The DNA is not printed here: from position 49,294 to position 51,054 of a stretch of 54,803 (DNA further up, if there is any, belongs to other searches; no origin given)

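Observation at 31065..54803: A glycoconjugate locus of at least 23 kb built on polyprenyl-phosphate/GT-C logic, with no Wzx/Wzy/Wzz or ABC exporter in view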

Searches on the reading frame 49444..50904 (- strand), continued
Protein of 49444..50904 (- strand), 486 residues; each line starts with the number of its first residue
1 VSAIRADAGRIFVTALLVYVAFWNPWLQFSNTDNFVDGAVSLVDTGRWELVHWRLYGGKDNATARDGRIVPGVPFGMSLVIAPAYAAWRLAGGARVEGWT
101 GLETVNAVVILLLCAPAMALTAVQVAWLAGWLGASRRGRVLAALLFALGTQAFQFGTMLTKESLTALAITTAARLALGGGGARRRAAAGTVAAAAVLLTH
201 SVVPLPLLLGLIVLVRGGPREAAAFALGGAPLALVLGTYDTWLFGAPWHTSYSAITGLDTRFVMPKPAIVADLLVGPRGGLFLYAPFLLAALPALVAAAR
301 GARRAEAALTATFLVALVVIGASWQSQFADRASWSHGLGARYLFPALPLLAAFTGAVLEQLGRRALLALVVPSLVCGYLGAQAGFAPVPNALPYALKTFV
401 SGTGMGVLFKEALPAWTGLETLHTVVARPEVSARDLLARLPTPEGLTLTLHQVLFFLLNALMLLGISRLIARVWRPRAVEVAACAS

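Call 48: search_protein_families(library=ncbifam, proteins=[L006:1153-2586:+, L006:2583-4007:+, L006:1-1149:+, L006:5388-6377:+], max_evalue=0.00001)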
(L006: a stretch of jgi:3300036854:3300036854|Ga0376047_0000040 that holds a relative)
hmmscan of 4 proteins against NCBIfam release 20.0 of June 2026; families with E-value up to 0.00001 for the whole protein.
L006:1153-2586:+ (477 aa): 1 family
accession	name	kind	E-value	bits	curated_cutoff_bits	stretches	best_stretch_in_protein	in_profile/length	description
TIGR00947.1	2A73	equivalog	7.9e-15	54.8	366.4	2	96-283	43-236/425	IctB family putative bicarbonate transporter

L006:2583-4007:+ (474 aa): 1 family
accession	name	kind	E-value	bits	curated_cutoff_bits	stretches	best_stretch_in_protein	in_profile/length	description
NF041871.1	Wzx_EPS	equivalog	4.4e-15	55.4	800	1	4-464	4-474/492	exopolysaccharide biosynthesis flippase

L006:1-1149:+ (382 aa): 0 families

L006:5388-6377:+ (329 aa): 10 families
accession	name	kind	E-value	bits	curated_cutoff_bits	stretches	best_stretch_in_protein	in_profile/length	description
NF041875.1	EPS_EpsD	equivalog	2.9e-17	63.1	370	1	10-107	4-106/325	exopolysaccharide biosynthesis glycosyltransferase EpsD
TIGR03965.1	mycofact_glyco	equivalog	4.1e-16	58.9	280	1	15-217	84-282/467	mycofactocin biosynthesis glycosyltransferase MftF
TIGR04283.1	glyco_like_mftF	equivalog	1.3e-14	54.3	182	1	11-212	5-182/221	TIGR04283 family arsenosugar biosynthesis glycosyltransferase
NF007482.0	PRK10073.1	equivalog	6.5e-13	48.4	423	1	2-109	3-113/334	glycosyltransferase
TIGR03937.1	PgaC_IcaA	equivalog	1.7e-10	40.4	422.3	1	2-115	42-160/407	poly-beta-1,6-N-acetyl-D-glucosamine synthase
NF038302.1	EPS_HpsE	equivalog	3e-08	33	300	1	11-98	7-104/307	hormogonium polysaccharide biosynthesis glycosyltransferase HpsE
TIGR01556.1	rhamnosyltran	subfamily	1.7e-07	30.7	200.55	1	35-220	22-205/281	rhamnosyltransferase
TIGR04242.1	nodulat_NodC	equivalog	2.6e-07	29.9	550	1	5-107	48-158/395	chitooligosaccharide synthase NodC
NF050819.1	PolSacchBiosHfsG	equivalog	4e-07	29.5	500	1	24-197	29-200/302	polysaccharide biosynthesis protein HfsG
NF038299.1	EPS_HpsN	equivalog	3.8e-06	26.1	425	0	5-221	1-226/317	hormogonium polysaccharide biosynthesis glycosyltransferase HpsN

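Call 51: search_protein_families(library=pfam, proteins=[L028:2052-3482:+, L028:3485-4291:+, L028:4300-5346:+, L028:5347-8496:+, L028:8541-9968:+, L028:11446-13032:+, L028:13014-13925:+, L028:15066-16100:+, L028:16087-17106:+, L028:19003-20127:+], max_evalue=0.0001)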
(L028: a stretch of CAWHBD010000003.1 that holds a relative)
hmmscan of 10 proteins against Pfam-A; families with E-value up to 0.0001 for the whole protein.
L028:2052-3482:+ (476 aa): 3 families
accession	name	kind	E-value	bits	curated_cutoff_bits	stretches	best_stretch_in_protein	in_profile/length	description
PF10531.15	SLBB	-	2.5e-25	88.5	27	3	180-232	2-53/55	SLBB domain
PF22461.2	SLBB_2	-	4.8e-21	75.1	27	0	98-167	3-73/79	SLBB domain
PF02563.21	Poly_export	-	2.2e-17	63.5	28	1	16-90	3-76/77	Polysaccharide biosynthesis/export protein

L028:3485-4291:+ (268 aa): 4 families
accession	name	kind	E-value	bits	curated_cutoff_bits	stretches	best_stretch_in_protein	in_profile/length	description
PF13401.12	AAA_22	-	2.1e-23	83.5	27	1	41-170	3-128/130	AAA domain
PF13191.12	AAA_16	-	2.6e-06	28.5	32.6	1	30-154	10-162/167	AAA ATPase domain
PF13245.12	AAA_19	-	5.8e-05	23.7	25.1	1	43-164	11-124/134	AAA domain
PF13604.12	AAA_30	-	9.4e-05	22.7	27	0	39-138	14-103/191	AAA domain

L028:4300-5346:+ (348 aa): 2 families
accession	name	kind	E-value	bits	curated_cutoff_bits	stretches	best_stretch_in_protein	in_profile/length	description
PF13487.12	HD_5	-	1.1e-23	84.3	27.2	1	121-269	17-167/170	HD domain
PF01966.28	HD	-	7.2e-06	26.7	22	1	121-239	4-114/116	HD domain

L028:5347-8496:+ (1049 aa): 5 families
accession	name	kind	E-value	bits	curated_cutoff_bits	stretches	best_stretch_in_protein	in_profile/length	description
PF13614.12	AAA_31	-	6e-11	43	27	1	518-664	14-149/177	AAA domain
PF13807.11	GNVR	-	4.8e-09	36.4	27.7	1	343-418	6-81/82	G-rich domain on putative tyrosine kinase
PF05036.18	SPOR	-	1.4e-08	35.3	21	0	900-971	3-75/76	SPOR domain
PF02706.20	Wzz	-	1.7e-07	31.9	25.5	1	7-92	4-89/91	Chain length determinant protein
PF10609.15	ParA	-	1.4e-05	25.1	27.1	0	618-693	97-174/246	NUBPL iron-transfer P-loop NTPase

L028:8541-9968:+ (475 aa): 1 family
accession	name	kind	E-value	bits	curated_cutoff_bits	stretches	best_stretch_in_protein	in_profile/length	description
PF04932.20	Wzy_C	-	6.1e-10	39.5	31.7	1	240-367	3-140/149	O-Antigen ligase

L028:11446-13032:+ (528 aa): 2 families
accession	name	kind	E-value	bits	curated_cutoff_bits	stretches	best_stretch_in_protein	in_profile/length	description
PF01943.22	Polysacc_synt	-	1.7e-10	41.2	28.2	1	18-294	2-272/274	Polysaccharide biosynthesis protein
PF03023.19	MurJ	-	1.5e-05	24.3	27.4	1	284-450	253-428/451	Lipid II flippase MurJ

L028:13014-13925:+ (303 aa): 4 families
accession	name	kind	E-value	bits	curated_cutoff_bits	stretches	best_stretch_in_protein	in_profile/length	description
PF00535.33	Glycos_transf_2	-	5.8e-23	82.1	23.3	1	5-169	1-167/168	Glycosyl transferase family 2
PF13641.12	Glyco_tranf_2_3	-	2.3e-14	54.4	27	1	4-209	3-212/230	Glycosyltransferase like family 2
PF13632.12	Glyco_trans_2_3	-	9.8e-07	29.2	27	1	85-216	3-129/198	Glycosyl transferase family group 2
PF13506.12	Glyco_transf_21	-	2.1e-05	24.5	21.7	1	68-173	19-121/174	Glycosyl transferase family 21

L028:15066-16100:+ (344 aa): 5 families
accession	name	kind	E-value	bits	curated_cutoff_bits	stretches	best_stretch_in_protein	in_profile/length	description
PF00535.33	Glycos_transf_2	-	1.1e-28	100.7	23.3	1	6-171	1-166/168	Glycosyl transferase family 2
PF13641.12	Glyco_tranf_2_3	-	1.5e-22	81.2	27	1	3-222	1-224/230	Glycosyltransferase like family 2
PF10111.15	Glyco_tranf_2_2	-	1.2e-12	48.4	27.3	1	32-104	29-102/276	Glycosyltransferase like family 2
PF13632.12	Glyco_trans_2_3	-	3.1e-11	43.9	27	1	87-271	2-170/198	Glycosyl transferase family group 2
PF13506.12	Glyco_transf_21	-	6.7e-11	42.4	21.7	1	77-217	24-164/174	Glycosyl transferase family 21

L028:16087-17106:+ (339 aa): 2 families
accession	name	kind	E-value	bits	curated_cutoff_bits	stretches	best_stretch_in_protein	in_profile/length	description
PF00535.33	Glycos_transf_2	-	1.5e-12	48.3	23.3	1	10-169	1-165/168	Glycosyl transferase family 2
PF13506.12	Glyco_transf_21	-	3e-05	24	21.7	1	75-194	25-140/174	Glycosyl transferase family 21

L028:19003-20127:+ (374 aa): 5 families
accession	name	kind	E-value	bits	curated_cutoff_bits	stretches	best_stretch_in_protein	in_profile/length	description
PF00534.26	Glycos_transf_1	-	7.7e-35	120.4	26.4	1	185-339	14-169/172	Glycosyl transferases group 1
PF13692.12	Glyco_trans_1_4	-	6.6e-32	111.1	27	1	188-326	3-140/142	Glycosyl transferases group 1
PF13439.12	Glyco_transf_4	-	2e-13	51.2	28.5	1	19-164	3-165/170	Glycosyltransferase Family 4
PF20706.3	GT4-conflict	-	4.5e-09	36.2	26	1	185-313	196-327/385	Family 4 Glycosyltransferase in conflict systems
PF13524.12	Glyco_trans_1_2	-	2.2e-07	31.3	25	1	237-345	27-132/144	Glycosyl transferase-like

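Call 52: search_protein_families(library=ncbifam, proteins=[L028:3485-4291:+, L028:5347-8496:+, L028:8541-9968:+, L028:2052-3482:+], max_evalue=1e-8)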
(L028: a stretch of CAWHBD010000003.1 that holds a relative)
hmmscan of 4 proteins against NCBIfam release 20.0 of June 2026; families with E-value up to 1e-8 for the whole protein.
L028:3485-4291:+ (268 aa): 1 family
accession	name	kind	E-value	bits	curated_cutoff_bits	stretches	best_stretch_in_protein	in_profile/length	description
TIGR03015.1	pepcterm_ATPase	hypoth_equivalog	1.2e-67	228.2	324.5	1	1-264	1-266/269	XrtA/PEP-CTERM system-associated ATPase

L028:5347-8496:+ (1049 aa): 10 families
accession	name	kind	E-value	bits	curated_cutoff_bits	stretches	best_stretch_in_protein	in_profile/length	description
TIGR01005.1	eps_transp_fam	subfamily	3.2e-58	197.6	411.7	1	45-710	73-735/754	exopolysaccharide transport protein family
TIGR01007.1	eps_fam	subfamily_domain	5.4e-55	186.1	108.05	2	576-707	72-203/204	polysaccharide biosynthesis tyrosine autokinase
NF008568.0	PRK11519.1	equivalog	3e-54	184.4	1068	2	302-577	332-598/720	tyrosine-protein kinase Wzc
NF007350.0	PRK09841.1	equivalog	2.6e-50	171.3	1248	1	271-710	301-718/726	tyrosine-protein kinase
TIGR03029.1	EpsG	equivalog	8e-43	146.6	313.8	2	472-570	70-168/274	chain length determinant protein tyrosine kinase EpsG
TIGR03007.1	pepcterm_ChnLen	equivalog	7e-40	136.7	278.85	2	7-309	2-296/498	XrtA system polysaccharide chain length determinant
TIGR03018.1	pepcterm_TyrKin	hypoth_equivalog_domain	3.5e-34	118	230.65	1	475-692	1-207/207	XrtA-associated tyrosine autokinase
TIGR03017.1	EpsF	equivalog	5.4e-18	64.9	422.75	1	8-442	3-443/444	chain length determinant protein EpsF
TIGR01006.1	polys_exp_MPA1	subfamily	1.9e-13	50.4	296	1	374-446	153-225/226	CspC family polysaccharide chain length determinant protein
TIGR01969.1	minD_arch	subfamily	1.1e-11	44.4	201.75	0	510-697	5-173/251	cell division ATPase MinD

L028:8541-9968:+ (475 aa): 1 family
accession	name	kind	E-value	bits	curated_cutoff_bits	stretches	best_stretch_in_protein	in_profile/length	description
TIGR00947.1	2A73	equivalog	1.6e-12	47.2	366.4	0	362-422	341-403/425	IctB family putative bicarbonate transporter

L028:2052-3482:+ (476 aa): 4 families
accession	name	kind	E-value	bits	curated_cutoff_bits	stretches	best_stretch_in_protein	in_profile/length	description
TIGR03028.1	EpsE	equivalog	1.1e-33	116.5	262.65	2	19-242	1-227/239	polysaccharide export protein EpsE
TIGR03027.2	pepcterm_export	equivalog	2.1e-28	99.1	180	1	19-173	2-164/169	XrtA/PEP-CTERM system exopolysaccharide export protein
NF011658.0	PRK15078.1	subfamily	4.5e-21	75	333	1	16-195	81-272/380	polysaccharide export protein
NF041843.1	EpsY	equivalog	1.1e-13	50.9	320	0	19-130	52-162/211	exopolysaccharide export protein EpsY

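Call 56: search_protein_families(library=pfam, proteins=[L035:8571-9320:+, L035:9374-10978:+, L035:10981-12000:+, L035:12010-13914:+, L044:9016-9663:+, L044:9788-11389:+, L044:11431-12384:+, L044:12388-14277:+, L058:9308-10789:+, L058:10854-12869:+], max_evalue=0.001)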
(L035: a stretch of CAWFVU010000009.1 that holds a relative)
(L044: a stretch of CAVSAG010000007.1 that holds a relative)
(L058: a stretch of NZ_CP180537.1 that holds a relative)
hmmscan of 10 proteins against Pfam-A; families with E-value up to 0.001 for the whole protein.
L035:8571-9320:+ (249 aa): 0 families

L035:9374-10978:+ (534 aa): 0 families

L035:10981-12000:+ (339 aa): 1 family
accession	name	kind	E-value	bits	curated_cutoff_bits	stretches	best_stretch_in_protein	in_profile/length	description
PF00535.33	Glycos_transf_2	-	3.5e-31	108.8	23.3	1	17-179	1-166/168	Glycosyl transferase family 2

L035:12010-13914:+ (634 aa): 5 families
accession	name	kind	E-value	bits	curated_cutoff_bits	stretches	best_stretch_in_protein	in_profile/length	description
PF00733.27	Asn_synthase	-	7.4e-95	319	21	1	246-619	5-354/354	Asparagine synthase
PF13537.11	GATase_7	-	3.7e-45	153.3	25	1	48-168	1-123/123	Glutamine amidotransferase domain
PF13522.11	GATase_6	-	4.9e-42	143.5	27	1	29-162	1-130/130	Glutamine amidotransferase domain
PF02540.23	NAD_synthase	-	6.9e-05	22.5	21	1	243-377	5-139/242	NAD synthase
PF06508.19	QueC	-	0.00027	21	22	1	264-321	5-61/210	Queuosine biosynthesis protein QueC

L044:9016-9663:+ (215 aa): 0 families

L044:9788-11389:+ (533 aa): 0 families

L044:11431-12384:+ (317 aa): 2 families
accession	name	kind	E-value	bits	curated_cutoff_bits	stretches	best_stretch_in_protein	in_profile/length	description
PF00535.33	Glycos_transf_2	-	1.5e-34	119.8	23.3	1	4-167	1-167/168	Glycosyl transferase family 2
PF13641.12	Glyco_tranf_2_3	-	0.0002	21.9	27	1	3-125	3-128/230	Glycosyltransferase like family 2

L044:12388-14277:+ (629 aa): 5 families
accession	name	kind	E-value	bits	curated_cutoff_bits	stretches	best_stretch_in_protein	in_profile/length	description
PF00733.27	Asn_synthase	-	1.8e-96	324.3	21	1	251-625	6-354/354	Asparagine synthase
PF13537.11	GATase_7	-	3e-46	156.9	25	1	52-171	1-122/123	Glutamine amidotransferase domain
PF13522.11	GATase_6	-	3.9e-45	153.5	27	1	33-166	1-130/130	Glutamine amidotransferase domain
PF06508.19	QueC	-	4.1e-05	23.6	22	1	268-322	5-58/210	Queuosine biosynthesis protein QueC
PF02540.23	NAD_synthase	-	0.00044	19.9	21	1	246-324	4-81/242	NAD synthase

L058:9308-10789:+ (493 aa): 0 families

L058:10854-12869:+ (671 aa): 0 families

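Call 57: search_solved_structures(query=L044:11431-12384:+, max_evalue=0.001)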
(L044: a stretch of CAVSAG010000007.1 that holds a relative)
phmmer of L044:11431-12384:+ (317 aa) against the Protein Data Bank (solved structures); distinct sequences matched with E-value up to 0.001: 18.
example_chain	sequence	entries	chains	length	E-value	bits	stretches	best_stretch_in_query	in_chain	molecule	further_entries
9bhc_C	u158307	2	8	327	1.2e-54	188.7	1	3-306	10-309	Undecaprenyl-phosphate 4-deoxy-4-formamido-L-arabinose transferase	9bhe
8vxh_A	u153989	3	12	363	1.7e-54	188.2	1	3-306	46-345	Undecaprenyl-phosphate 4-deoxy-4-formamido-L-arabinose transferase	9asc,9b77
9hwj_A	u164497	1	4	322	3e-54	187.4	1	3-305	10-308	Undecaprenyl-phosphate 4-deoxy-4-formamido-L-arabinose transferase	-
5eke_A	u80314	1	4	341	1.6e-30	109.5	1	2-308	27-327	Uncharacterized glycosyltransferase sll0501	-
5ekp_C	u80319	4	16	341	2.2e-30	109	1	2-308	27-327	Uncharacterized glycosyltransferase sll0501 | Glycosyltransferase sll0501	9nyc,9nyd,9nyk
9nye_A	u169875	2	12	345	2.3e-30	109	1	2-308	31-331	Glycosyltransferase sll0501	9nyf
5mlz_A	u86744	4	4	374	1.6e-17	66.8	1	1-125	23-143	Dolichol monophosphate mannose synthase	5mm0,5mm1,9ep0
5hea_A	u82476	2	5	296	3.5e-08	36.1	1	3-115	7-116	Putative glycosyltransferase (GalT1)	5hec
3bcv_A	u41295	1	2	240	1.7e-06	30.6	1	3-98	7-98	Putative glycosyltransferase protein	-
2z87_A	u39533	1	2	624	2.1e-06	30.3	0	3-104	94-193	Chondroitin synthase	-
2z86_A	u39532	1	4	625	2.1e-06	30.3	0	3-104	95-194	Chondroitin synthase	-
7pdo_A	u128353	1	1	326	4.5e-05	25.9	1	3-121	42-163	Glucosyl-3-phosphoglycerate synthase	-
7p5l_A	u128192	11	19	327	4.6e-05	25.9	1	3-121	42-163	Glucosyl-3-phosphoglycerate synthase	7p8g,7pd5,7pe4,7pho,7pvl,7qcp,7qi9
6yv7_B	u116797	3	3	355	0.00024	23.5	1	3-101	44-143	Glycosyl transferase, family 2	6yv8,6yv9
6yv7_A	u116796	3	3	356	0.00024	23.5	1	3-101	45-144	Glycosyl transferase, family 2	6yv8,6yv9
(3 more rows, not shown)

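Call 73: search_solved_structures(query=A1, max_evalue=1)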
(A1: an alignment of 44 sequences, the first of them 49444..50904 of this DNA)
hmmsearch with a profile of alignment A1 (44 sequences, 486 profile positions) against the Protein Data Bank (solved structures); distinct sequences matched with E-value up to 1: 0.

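Call 78: search_protein_representatives(alignment_id=A1)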
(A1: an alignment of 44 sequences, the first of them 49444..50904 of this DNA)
Query: 44 sequences, 486 profile positions. Proteins with E-value up to 0.001 (for the whole library): 6465; up to 1e-10: 2458; up to 1e-30: 57. The best 150 are listed.
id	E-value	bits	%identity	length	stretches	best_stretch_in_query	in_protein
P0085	2.3e-203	693.0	-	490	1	4-480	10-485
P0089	7.1e-185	632.0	-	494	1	5-481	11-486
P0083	8.2e-165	565.8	-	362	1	76-436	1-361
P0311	1.2e-162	558.7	-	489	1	6-485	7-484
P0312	4.4e-162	556.8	-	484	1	5-477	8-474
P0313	4.5e-151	520.5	-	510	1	6-477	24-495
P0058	5.7e-125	434.4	-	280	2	290-445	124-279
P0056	9.2e-123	427.1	-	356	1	2-281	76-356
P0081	7.8e-118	410.9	-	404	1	169-428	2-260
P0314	2.2e-83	297.3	-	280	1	206-479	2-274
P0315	1.8e-80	287.7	-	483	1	7-477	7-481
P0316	1.5e-78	281.3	-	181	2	343-426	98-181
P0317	1.5e-75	271.5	-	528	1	6-472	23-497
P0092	2.0e-74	267.7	-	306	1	4-161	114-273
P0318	7.2e-72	259.3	-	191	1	295-484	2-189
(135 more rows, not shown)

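Call 80: search_protein_families(library=pfam, alignment_id=A3, max_evalue=0.01)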
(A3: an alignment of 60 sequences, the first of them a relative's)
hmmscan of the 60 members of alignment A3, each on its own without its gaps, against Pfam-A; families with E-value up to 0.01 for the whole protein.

A. member 1, P0315 (483 aa): 0 families

B. families by the number of members that match (of 60 scanned): 5 families
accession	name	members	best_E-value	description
PF13231.12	PMT_2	8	1.5e-10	Dolichyl-phosphate-mannose-protein mannosyltransferase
PF02366.24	PMT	3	7.1e-06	Dolichyl-phosphate-mannose-protein mannosyltransferase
PF09594.16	GT87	3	1.8e-05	Glycosyltransferase family 87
PF13424.12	TPR_12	1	0.00027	Tetratricopeptide repeat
PF03901.23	Glyco_transf_22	1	0.00054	Alg9-like mannosyltransferase family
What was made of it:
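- On GT-C superfamily (for the 486-aa protein): 15 family matches were found among 60 distant profile relatives: 8 PMT_2, 3 PMT, 3 GT87 and 1 Alg9-like (call 80).
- Distant relatives of the 486-aa GT-C match PMT and PMT_2 (call 80).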
